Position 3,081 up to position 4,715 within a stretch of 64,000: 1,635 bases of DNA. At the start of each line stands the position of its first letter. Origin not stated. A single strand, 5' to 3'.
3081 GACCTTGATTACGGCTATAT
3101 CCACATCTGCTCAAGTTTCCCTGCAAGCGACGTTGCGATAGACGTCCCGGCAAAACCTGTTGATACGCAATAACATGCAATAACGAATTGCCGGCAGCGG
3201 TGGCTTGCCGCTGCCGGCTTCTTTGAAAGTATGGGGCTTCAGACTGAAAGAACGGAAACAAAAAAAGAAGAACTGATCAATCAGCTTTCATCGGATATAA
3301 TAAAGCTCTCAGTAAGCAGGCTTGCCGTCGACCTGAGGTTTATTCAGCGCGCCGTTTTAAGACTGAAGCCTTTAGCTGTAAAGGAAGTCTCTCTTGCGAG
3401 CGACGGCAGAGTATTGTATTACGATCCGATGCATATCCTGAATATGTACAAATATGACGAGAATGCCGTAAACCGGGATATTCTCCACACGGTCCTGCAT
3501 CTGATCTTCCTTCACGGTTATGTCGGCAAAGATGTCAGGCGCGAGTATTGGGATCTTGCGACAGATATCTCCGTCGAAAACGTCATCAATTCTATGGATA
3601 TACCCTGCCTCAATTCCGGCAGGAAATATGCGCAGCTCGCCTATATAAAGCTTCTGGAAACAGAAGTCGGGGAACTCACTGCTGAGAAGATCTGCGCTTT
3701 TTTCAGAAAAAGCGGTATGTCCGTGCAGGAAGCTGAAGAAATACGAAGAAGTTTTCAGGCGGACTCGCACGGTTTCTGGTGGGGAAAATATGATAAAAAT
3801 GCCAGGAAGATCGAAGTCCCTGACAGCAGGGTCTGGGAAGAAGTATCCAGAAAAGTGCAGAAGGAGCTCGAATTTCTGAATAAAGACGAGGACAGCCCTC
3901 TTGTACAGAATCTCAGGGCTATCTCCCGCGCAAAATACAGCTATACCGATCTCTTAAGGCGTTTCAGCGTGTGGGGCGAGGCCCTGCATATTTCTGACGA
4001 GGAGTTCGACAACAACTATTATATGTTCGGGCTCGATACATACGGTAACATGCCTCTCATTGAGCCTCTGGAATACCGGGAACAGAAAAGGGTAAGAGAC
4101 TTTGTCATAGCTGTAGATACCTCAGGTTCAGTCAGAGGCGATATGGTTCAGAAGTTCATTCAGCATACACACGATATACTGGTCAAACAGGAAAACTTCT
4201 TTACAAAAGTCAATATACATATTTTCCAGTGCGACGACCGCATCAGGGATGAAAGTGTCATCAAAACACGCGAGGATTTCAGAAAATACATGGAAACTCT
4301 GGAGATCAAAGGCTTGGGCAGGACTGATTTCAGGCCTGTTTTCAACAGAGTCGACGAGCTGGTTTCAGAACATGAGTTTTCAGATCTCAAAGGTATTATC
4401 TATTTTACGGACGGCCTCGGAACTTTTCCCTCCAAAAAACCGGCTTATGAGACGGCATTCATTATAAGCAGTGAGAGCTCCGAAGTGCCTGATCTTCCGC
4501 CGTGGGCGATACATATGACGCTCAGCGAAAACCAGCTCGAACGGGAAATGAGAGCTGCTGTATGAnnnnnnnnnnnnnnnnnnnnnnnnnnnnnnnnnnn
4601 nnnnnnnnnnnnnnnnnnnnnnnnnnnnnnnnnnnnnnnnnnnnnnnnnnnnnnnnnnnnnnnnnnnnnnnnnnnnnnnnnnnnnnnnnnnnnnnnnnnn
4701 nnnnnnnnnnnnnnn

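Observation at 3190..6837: ATGA-coupled triad: VWA/pseudo-peptidase, cytoplasmic LRR and MoxR-like AAA+ ATPase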

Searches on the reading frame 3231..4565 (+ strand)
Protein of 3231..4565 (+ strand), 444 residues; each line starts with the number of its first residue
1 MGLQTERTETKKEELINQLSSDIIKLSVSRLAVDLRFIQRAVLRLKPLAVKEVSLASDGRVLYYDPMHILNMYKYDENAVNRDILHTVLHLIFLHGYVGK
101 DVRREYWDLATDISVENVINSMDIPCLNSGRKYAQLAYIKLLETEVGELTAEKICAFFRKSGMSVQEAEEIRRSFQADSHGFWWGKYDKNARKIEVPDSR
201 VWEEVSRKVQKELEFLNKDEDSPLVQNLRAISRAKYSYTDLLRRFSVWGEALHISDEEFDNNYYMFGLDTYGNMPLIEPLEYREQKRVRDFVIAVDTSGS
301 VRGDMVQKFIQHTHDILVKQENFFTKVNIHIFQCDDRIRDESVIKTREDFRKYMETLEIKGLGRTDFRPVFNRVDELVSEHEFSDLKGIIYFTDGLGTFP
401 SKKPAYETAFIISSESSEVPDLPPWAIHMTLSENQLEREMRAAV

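Call 3: search_protein_families(library=pfam, proteins=[window:3231-4565:+], max_evalue=0.01)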
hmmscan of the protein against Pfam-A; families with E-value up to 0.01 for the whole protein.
window:3231-4565:+ (444 aa): 3 families
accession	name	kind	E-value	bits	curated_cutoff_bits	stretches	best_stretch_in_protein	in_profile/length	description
PF09967.15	DUF2201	-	1.8e-12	47.9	26.4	1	292-431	2-122/123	VWA-like domain (DUF2201)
PF13203.12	DUF2201_N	-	0.00042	20.5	23.2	1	40-156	22-132/271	Putative metallopeptidase domain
PF13519.12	VWA_2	-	0.00088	20.3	27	1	292-395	2-106/107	von Willebrand factor type A domain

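Call 4: search_protein_families(library=ncbifam, proteins=[window:3231-4565:+], max_evalue=0.01)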
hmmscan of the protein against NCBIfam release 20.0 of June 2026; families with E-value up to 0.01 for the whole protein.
window:3231-4565:+ (444 aa): 0 families

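Call 7: search_protein_families(library=padloc, proteins=[window:3231-4565:+], max_evalue=0.1)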
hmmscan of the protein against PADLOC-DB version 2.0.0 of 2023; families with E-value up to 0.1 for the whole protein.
window:3231-4565:+ (444 aa): 0 families

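Call 27: find_homologous_proteins(query=window:3231-4565:+)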
Query window:3231-4565:+ (444 aa): 7966 proteins with E <= 0.001 among 8000 candidates; the best 120 are listed.
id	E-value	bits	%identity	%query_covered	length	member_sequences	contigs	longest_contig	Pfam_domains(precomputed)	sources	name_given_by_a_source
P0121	1.9e-290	981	98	100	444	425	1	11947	PF09967.16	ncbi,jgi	jgi:predicted metal-dependent peptidase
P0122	2.0e-243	826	100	82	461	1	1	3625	PF09967.16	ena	-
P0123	1.7e-162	559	57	93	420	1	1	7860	PF13203.13,PF09967.16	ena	-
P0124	2.1e-162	559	57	93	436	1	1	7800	PF13203.13,PF09967.16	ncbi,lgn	-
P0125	3.1e-162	558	57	93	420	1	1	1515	PF13203.13,PF09967.16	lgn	-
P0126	3.5e-161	555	57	93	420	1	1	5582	PF13203.13,PF09967.16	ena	-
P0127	3.5e-161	555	55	96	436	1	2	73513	PF13203.13,PF09967.16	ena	-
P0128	2.5e-160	552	54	96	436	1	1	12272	PF13203.13,PF09967.16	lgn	-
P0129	3.8e-159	548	54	96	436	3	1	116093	PF13203.13,PF09967.16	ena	-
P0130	1.1e-157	543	53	97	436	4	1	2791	PF09967.16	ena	-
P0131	4.6e-153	528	54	94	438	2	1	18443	PF13203.13,PF09967.16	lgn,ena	-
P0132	4.8e-152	525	54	96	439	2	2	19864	PF13203.13,PF09967.16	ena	-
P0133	1.6e-151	523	52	94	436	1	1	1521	PF13203.13,PF09967.16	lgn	-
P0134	2.6e-150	519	55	94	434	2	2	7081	PF13203.13,PF09967.16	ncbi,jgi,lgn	-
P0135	3.8e-149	515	52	94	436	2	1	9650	PF13203.13,PF09967.16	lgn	-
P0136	1.3e-148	513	52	96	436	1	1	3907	PF13203.13,PF09967.16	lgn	-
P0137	2.0e-148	513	53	95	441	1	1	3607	PF13203.13,PF09967.16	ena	-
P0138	3.5e-148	512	52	95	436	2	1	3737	PF13203.13,PF09967.16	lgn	-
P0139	3.8e-148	512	50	96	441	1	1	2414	PF13203.13,PF09967.16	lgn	-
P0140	5.5e-148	511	52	96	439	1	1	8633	PF13203.13,PF09967.16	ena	-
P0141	6.5e-148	511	52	95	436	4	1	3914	PF13203.13,PF09967.16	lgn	-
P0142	9.2e-148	511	52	96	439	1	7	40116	PF13203.13,PF09967.16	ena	-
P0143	9.9e-148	511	52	95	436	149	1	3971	PF13203.13,PF09967.16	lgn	-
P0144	1.2e-147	510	52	96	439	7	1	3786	PF13203.13,PF09967.16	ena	-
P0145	1.4e-147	510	52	96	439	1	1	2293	PF13203.13,PF09967.16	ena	-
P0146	1.4e-147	510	52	96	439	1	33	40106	PF13203.13,PF09967.16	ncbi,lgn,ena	-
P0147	1.4e-147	510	52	96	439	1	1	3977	PF13203.13,PF09967.16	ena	-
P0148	1.6e-147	510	52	96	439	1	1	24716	PF13203.13,PF09967.16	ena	-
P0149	1.7e-147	510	52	96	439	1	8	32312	PF13203.13,PF09967.16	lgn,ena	-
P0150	1.9e-147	510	52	96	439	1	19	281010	PF13203.13,PF09967.16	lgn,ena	-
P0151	1.9e-147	510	52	96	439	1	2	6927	PF13203.13,PF09967.16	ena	-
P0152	1.9e-147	510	52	96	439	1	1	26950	PF13203.13,PF09967.16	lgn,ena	-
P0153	1.9e-147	510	52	96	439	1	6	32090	PF13203.13,PF09967.16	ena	-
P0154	1.9e-147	510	52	96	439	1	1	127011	PF13203.13,PF09967.16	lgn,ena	-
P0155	2.0e-147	510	52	95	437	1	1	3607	PF13203.13,PF09967.16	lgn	-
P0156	2.2e-147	509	52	96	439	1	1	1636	PF13203.13,PF09967.16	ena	-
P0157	2.3e-147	509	52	96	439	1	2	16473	PF13203.13,PF09967.16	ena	-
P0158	2.3e-147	509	52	96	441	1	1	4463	PF13203.13,PF09967.16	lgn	-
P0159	2.3e-147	509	52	96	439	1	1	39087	PF13203.13,PF09967.16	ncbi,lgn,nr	ncbi:MAG: VWA-like domain-containing protein [Clostridiales bacterium]|nr:VWA-like domain-containing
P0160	2.4e-147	509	52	96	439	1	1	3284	PF13203.13,PF09967.16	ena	-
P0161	2.4e-147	509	52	96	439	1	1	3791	PF13203.13,PF09967.16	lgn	-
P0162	2.5e-147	509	52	96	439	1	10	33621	PF13203.13,PF09967.16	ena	-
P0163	2.5e-147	509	52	96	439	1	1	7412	PF13203.13,PF09967.16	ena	-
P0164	2.6e-147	509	52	96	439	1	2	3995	PF13203.13,PF09967.16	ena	-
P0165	2.6e-147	509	52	96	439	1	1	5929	PF13203.13,PF09967.16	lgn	-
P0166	2.8e-147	509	52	96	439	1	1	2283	PF13203.13,PF09967.16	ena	-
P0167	2.8e-147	509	52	96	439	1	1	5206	PF13203.13,PF09967.16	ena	-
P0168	2.8e-147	509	52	96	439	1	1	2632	PF13203.13,PF09967.16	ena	-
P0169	3.0e-147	509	52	96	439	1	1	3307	PF13203.13,PF09967.16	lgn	-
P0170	3.2e-147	509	52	96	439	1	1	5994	PF13203.13,PF09967.16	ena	-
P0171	3.2e-147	509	52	96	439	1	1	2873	PF13203.13,PF09967.16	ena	-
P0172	3.2e-147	509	52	96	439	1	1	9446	PF13203.13,PF09967.16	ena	-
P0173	3.4e-147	509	52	96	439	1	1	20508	PF13203.13,PF09967.16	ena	-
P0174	3.5e-147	509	52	96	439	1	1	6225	PF13203.13,PF09967.16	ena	-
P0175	3.6e-147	509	52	96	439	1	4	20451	PF13203.13,PF09967.16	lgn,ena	-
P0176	3.8e-147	509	52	96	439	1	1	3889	PF13203.13,PF09967.16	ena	-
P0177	3.9e-147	509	52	96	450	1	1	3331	PF13203.13,PF09967.16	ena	-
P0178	4.0e-147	509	52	96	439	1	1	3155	PF13203.13,PF09967.16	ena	-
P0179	4.3e-147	508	52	96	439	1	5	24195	PF13203.13,PF09967.16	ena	-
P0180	4.5e-147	508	50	96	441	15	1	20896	PF13203.13,PF09967.16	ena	-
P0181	4.8e-147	508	52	96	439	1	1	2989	PF13203.13,PF09967.16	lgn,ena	-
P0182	4.9e-147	508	52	96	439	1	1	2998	PF13203.13,PF09967.16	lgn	-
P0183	4.9e-147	508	52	96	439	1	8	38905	PF13203.13,PF09967.16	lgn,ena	-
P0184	5.0e-147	508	52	96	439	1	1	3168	PF13203.13,PF09967.16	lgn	-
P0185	5.1e-147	508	52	96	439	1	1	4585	PF13203.13,PF09967.16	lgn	-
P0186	5.1e-147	508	52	96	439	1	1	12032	PF13203.13,PF09967.16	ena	-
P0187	5.9e-147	508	52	96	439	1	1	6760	PF13203.13,PF09967.16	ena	-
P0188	5.9e-147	508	52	96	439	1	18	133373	PF13203.13,PF09967.16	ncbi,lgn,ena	-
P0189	6.3e-147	508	52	96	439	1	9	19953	PF13203.13,PF09967.16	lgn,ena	-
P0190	6.4e-147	508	52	96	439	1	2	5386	PF13203.13,PF09967.16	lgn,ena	-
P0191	6.6e-147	508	52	96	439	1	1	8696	PF13203.13,PF09967.16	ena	-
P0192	6.6e-147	508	52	96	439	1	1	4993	PF13203.13,PF09967.16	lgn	-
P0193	6.7e-147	508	52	96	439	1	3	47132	PF13203.13,PF09967.16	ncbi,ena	-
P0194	6.8e-147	508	53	94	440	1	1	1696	PF13203.13,PF09967.16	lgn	-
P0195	6.8e-147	508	52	96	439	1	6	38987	PF13203.13,PF09967.16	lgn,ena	-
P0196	6.9e-147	508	52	96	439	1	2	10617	PF13203.13,PF09967.16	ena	-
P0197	7.1e-147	508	52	96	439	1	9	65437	PF13203.13,PF09967.16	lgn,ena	-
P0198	7.2e-147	508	52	96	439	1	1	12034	PF13203.13,PF09967.16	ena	-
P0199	7.5e-147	508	52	96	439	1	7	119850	PF13203.13,PF09967.16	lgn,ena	-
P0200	7.8e-147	508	52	96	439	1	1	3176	PF13203.13,PF09967.16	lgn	-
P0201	8.0e-147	508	52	96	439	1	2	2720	PF13203.13,PF09967.16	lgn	-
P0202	8.1e-147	508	52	96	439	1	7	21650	PF13203.13,PF09967.16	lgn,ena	-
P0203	8.2e-147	507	52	96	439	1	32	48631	PF13203.13,PF09967.16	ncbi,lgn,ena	-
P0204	8.3e-147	507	52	96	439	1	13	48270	PF13203.13,PF09967.16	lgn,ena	-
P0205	8.3e-147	507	52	96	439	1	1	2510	PF13203.13,PF09967.16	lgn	-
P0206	8.4e-147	507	52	96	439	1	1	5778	PF13203.13,PF09967.16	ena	-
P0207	8.4e-147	507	52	96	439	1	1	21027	PF13203.13,PF09967.16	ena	-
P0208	8.5e-147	507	52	96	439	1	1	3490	PF13203.13,PF09967.16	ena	-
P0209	8.7e-147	507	52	96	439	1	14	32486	PF13203.13,PF09967.16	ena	-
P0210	8.8e-147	507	52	96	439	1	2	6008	PF13203.13,PF09967.16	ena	-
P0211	8.9e-147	507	51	97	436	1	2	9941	PF13203.13,PF09967.16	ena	-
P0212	8.9e-147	507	52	96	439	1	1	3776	PF13203.13,PF09967.16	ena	-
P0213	9.2e-147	507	52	96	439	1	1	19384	PF13203.13,PF09967.16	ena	-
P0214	9.2e-147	507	52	96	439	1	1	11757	PF13203.13,PF09967.16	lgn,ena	-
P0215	9.3e-147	507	52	96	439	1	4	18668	PF13203.13,PF09967.16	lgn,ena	-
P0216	9.6e-147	507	52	96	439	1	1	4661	PF13203.13,PF09967.16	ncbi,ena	-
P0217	9.7e-147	507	52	96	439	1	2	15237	PF13203.13,PF09967.16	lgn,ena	-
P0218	1.0e-146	507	52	96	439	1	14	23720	PF13203.13,PF09967.16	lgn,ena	-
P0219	1.0e-146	507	52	96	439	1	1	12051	PF13203.13,PF09967.16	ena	-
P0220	1.0e-146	507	52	96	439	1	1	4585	PF13203.13,PF09967.16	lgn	-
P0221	1.0e-146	507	52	96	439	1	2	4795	PF13203.13,PF09967.16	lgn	-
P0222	1.1e-146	507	52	96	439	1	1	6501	PF13203.13,PF09967.16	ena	-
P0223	1.1e-146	507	52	96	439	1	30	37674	PF13203.13,PF09967.16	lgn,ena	-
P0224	1.1e-146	507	52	96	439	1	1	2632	PF13203.13,PF09967.16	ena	-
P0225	1.2e-146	507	52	96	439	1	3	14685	PF13203.13,PF09967.16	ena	-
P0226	1.2e-146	507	52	96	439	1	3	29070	PF13203.13,PF09967.16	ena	-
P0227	1.2e-146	507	52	96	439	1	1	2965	PF13203.13,PF09967.16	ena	-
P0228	1.2e-146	507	52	96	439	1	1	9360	PF13203.13,PF09967.16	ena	-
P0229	1.3e-146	507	52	96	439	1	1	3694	PF13203.13,PF09967.16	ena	-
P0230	1.3e-146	507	52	96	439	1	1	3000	PF13203.13,PF09967.16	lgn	-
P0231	1.3e-146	507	51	96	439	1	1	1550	PF13203.13,PF09967.16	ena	-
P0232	1.4e-146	507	52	96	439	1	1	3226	PF13203.13,PF09967.16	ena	-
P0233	1.4e-146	507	52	96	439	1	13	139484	PF13203.13,PF09967.16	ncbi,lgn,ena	-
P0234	1.4e-146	507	52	96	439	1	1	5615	PF13203.13,PF09967.16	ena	-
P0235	1.4e-146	507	52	96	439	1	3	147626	PF13203.13,PF09967.16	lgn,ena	-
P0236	1.4e-146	507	52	96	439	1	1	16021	PF13203.13,PF09967.16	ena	-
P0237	1.4e-146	507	52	96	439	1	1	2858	PF13203.13,PF09967.16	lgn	-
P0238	1.5e-146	507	52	96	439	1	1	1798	PF13203.13,PF09967.16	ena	-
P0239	1.6e-146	507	52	96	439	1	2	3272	PF13203.13,PF09967.16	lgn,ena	-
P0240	1.7e-146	506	52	96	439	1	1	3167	PF13203.13,PF09967.16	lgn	-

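Call 30: search_solved_structures(query=A4, max_evalue=1, show_alignments=3)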
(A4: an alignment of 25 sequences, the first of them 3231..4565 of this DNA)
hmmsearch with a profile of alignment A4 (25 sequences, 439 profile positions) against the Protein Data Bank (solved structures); distinct sequences matched with E-value up to 1: 0.

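Call 41: predict_structure(alignment_id=A4)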
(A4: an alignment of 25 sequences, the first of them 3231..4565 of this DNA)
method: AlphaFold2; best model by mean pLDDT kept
length: 444 residues; sequences in the alignment: 25
mean_pLDDT: 65.5   pTM: 0.41
mean pLDDT of the five models: 65.5, 64.8, 62.1, 58.0, 56.9
residues with pLDDT >= 90: 22; 70-90: 218; 50-70: 86; < 50: 118
segments of 3 or more residues with pLDDT < 50: 2-4, 96-98, 179-285
pLDDT, mean of each block of 10 residues (from residue 1): 55 82 74 53 72 68 81 65 73 55 74 78 68 77 80 79 83 61 37 37 41 41 40 32 28 31 34 29 54 83 81 74 71 88 86 86 80 91 84 83 84 73 80 68 45
secondary structure, 60 per line:
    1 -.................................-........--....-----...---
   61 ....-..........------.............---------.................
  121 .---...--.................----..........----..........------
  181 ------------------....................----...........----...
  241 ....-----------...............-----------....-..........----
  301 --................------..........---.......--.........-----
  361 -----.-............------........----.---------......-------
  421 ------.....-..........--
elements in order: H2-34 H36-43 E46-49 E55-57 E61-64 H66-75 H82-94 H104-121 H130-146 H151-160 H165-174 H199-218 H223-233 H238-244 H256-270 H282-285 E287-296 H303-318 E325-334 E338-344 H347-355 H368-379 E386-393 E408-413 E427-431 H433-442

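Call 48: fold_search(model_id=the predicted structure, library=pdb)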
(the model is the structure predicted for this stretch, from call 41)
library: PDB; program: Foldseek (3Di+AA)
matches with E <= 10: 1027; with E <= 0.001: 117
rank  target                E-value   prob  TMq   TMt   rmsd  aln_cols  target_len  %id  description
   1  6bxb_A                1.5e-05  1.00  0.27  0.26   5.4       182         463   17  Crystal structure of an extended b3 integrin P33 (released 2018-08-01)
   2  3bn3_A                2.3e-05  1.00  0.25  0.55   6.7       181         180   19  crystal structure of ICAM-5 in complex with aL I domain (released 2008-08-19)
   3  6bxf_A                2.6e-05  1.00  0.27  0.26   5.4       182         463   16  Crystal structure of an extended b3 integrin L33 (released 2018-08-01)
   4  3eoa_I                3.3e-05  1.00  0.27  0.60   4.9       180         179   18  Crystal structure the Fab fragment of Efalizumab in complex with LFA-1 I domain, Form I (released 2009-04-14)
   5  6snk_B                3.3e-05  1.00  0.26  0.55   5.0       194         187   10  Crystal structure of the Collagen VI alpha3 N2 domain (released 2020-07-29)
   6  2o7n                  3.5e-05  1.00  0.26  0.57   4.8       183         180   17  CD11A (LFA1) I-domain complexed with 7A-[(4-cyanophenyl)methyl]-6-(3,5-dichlorophenyl)-5-oxo-2,3,5,7A-tetrahydro-1H-pyrr (released 2007-03-20)
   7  1mjn                  4.7e-05  1.00  0.24  0.52   6.5       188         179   17  Crystal Structure of the intermediate affinity aL I domain mutant (released 2003-01-28)
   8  3f74_A                4.9e-05  1.00  0.26  0.55   5.3       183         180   17  Crystal structure of wild type LFA1 I domain (released 2009-06-23)
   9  6bxb_B                4.9e-05  1.00  0.23  0.23   7.5       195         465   17  Crystal structure of an extended b3 integrin P33 (released 2018-08-01)
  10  1xuo_B                5.2e-05  1.00  0.27  0.60   5.0       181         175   18  X-ray structure of LFA-1 I-domain bound to a 1,4-diazepane-2,5-dione inhibitor at 1.8A resolution (released 2005-10-26)
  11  3tcx_B                5.5e-05  1.00  0.25  0.56   6.1       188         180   18  Structure of Engineered Single Domain ICAM-1 D1 with High-Affinity aL Integrin I Domain of Native C-Terminal Helix Con (released 2011-08-31)
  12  7kc3                  5.5e-05  1.00  0.26  0.53   6.6       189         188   17  X-ray structure of Lfa-1 I domain collected at 273 K (released 2021-10-06)
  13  6snk_A                5.9e-05  1.00  0.27  0.58   5.1       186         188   13  Crystal structure of the Collagen VI alpha3 N2 domain (released 2020-07-29)
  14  6bxj                  5.9e-05  1.00  0.26  0.19   6.1       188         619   16  Structure of a single-chain beta3 integrin (released 2018-10-03)
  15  1t0p_A                5.9e-05  1.00  0.22  0.47   4.9       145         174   19  Structural Basis of ICAM recognition by integrin alpahLbeta2 revealed in the complex structure of binding domains of I (released 2005-03-08)
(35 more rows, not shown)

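Call 51: search_dna_similar(query=window:3231-4565:+, collection=plasmids, mode=protein, max_evalue=0.001, max_rows=30)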
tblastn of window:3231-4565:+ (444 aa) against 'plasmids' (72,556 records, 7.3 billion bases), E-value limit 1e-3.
Records with a match: 8; places in all: 8; records where one place covers at least 80% of the query: 0.
Best place of each record, by identity: <60% 8.
By first word of the organism name: Variovorax 4; Burkholderia 3; Simplicispira 1.
By predicted mobility (MOB-suite, as given by PLSDB): conjugative 4; non-mobilizable 4.
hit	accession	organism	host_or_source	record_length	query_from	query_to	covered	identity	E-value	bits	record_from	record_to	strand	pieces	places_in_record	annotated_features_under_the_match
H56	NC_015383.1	Burkholderia gladioli BSR3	-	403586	57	406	79%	23.1%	2e-5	55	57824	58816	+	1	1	VWA-like domain-containing protein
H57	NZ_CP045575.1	Burkholderia gladioli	Oryza sativa,Cell culture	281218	57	406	79%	22.8%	8e-5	53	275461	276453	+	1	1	VWA-like domain-containing protein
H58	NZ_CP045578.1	Burkholderia gladioli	Oryza sativa,Cell culture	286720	57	406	79%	22.8%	8e-5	53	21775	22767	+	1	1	VWA-like domain-containing protein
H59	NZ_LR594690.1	Variovorax sp. WDL1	linuron-contaminated soil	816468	288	426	31%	31.0%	3e-4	51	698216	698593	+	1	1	VWA-like domain-containing protein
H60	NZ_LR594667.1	Variovorax sp. SRS16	linuron-contaminated soil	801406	288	426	31%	31.0%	6e-4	50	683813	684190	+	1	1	VWA-like domain-containing protein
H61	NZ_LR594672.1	Variovorax sp. PBL-E5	linuron-contaminated soil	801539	288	426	31%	31.0%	6e-4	50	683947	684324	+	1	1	VWA-like domain-containing protein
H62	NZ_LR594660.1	Variovorax sp. PBL-H6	linuron-contaminated soil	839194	288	426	31%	31.0%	6e-4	50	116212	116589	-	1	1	VWA-like domain-containing protein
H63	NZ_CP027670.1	Simplicispira suum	cell culture,Dust collector of pigpen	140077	291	406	26%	34.7%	1e-7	62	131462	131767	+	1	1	VWA-like domain-containing protein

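Call 52: get_annotated_region(hit=H56, flank=4000)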
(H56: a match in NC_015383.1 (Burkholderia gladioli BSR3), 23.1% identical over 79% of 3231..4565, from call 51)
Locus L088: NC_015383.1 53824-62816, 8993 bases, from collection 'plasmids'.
description: Burkholderia gladioli BSR3 plasmid bgla_4p, complete sequence
organism: Burkholderia gladioli BSR3 (NCBI taxid 999541)
taxonomy: Bacteria; Pseudomonadota; Betaproteobacteria; Burkholderiales; Burkholderiaceae; Burkholderia; Burkholderia gladioli; Burkholderia gladioli BSR3
host: -; source: -; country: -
typing (MOB-suite, as given by PLSDB): conjugative; replicon rep_cluster_364; relaxase MOBH,MOBP; mating-pair formation MPF_T
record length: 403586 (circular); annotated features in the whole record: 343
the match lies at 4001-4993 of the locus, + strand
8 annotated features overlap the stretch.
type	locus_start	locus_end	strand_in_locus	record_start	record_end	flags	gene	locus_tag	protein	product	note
CDS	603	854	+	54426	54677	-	-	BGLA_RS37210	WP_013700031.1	DUF3717 domain-containing protein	-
CDS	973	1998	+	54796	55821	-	-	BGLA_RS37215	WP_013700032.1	ATP-binding protein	-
CDS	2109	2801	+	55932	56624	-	-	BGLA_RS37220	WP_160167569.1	DNA polymerase III subunit beta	-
CDS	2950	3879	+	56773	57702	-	-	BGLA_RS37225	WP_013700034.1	hypothetical protein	-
CDS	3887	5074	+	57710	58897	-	-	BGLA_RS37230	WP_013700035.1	VWA-like domain-containing protein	-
CDS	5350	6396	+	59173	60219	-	-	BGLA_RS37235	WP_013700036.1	ATPase, T2SS/T4P/T4SS family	-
CDS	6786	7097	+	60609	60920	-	-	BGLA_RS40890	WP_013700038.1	VirB3 family type IV secretion system protein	-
CDS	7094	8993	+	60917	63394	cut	-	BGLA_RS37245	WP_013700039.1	VirB4 family type IV secretion system protein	-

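Call 53: get_annotated_region(hit=H63, flank=4000)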
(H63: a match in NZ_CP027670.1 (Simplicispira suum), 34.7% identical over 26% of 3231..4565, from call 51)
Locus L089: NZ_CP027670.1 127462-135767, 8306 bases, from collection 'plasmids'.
description: Simplicispira suum strain SC1-8 plasmid unnamed1, complete sequence
organism: Simplicispira suum (NCBI taxid 2109915)
taxonomy: Bacteria; Pseudomonadota; Betaproteobacteria; Burkholderiales; Comamonadaceae; Simplicispira; Simplicispira suum
host: -; source: cell culture,Dust collector of pigpen; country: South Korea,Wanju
typing (MOB-suite, as given by PLSDB): conjugative; replicon rep_cluster_652; relaxase MOBH,MOBP; mating-pair formation MPF_F
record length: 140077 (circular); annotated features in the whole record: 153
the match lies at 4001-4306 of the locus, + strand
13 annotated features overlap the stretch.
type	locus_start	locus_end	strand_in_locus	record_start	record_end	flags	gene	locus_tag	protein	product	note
CDS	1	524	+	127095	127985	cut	-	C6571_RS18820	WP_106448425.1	hypothetical protein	-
CDS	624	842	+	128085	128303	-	-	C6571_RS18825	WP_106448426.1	hypothetical protein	-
CDS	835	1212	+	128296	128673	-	-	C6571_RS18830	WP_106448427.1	hypothetical protein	-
CDS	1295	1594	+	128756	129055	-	-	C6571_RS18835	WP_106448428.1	hypothetical protein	-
CDS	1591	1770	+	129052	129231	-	-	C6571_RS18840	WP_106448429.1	hypothetical protein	-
CDS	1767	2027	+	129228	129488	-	-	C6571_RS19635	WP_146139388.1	hypothetical protein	-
CDS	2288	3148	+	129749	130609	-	-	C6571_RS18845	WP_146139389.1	hypothetical protein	-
CDS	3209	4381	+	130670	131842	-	-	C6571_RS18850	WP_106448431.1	VWA-like domain-containing protein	-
CDS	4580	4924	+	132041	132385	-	-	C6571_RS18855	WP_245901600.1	hypothetical protein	-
CDS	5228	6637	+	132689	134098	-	-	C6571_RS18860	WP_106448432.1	DNA cytosine methyltransferase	-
CDS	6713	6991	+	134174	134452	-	-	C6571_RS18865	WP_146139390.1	hypothetical protein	-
CDS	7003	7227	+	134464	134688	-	-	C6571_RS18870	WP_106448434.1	hypothetical protein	-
CDS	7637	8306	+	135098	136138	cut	-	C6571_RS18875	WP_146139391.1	hypothetical protein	-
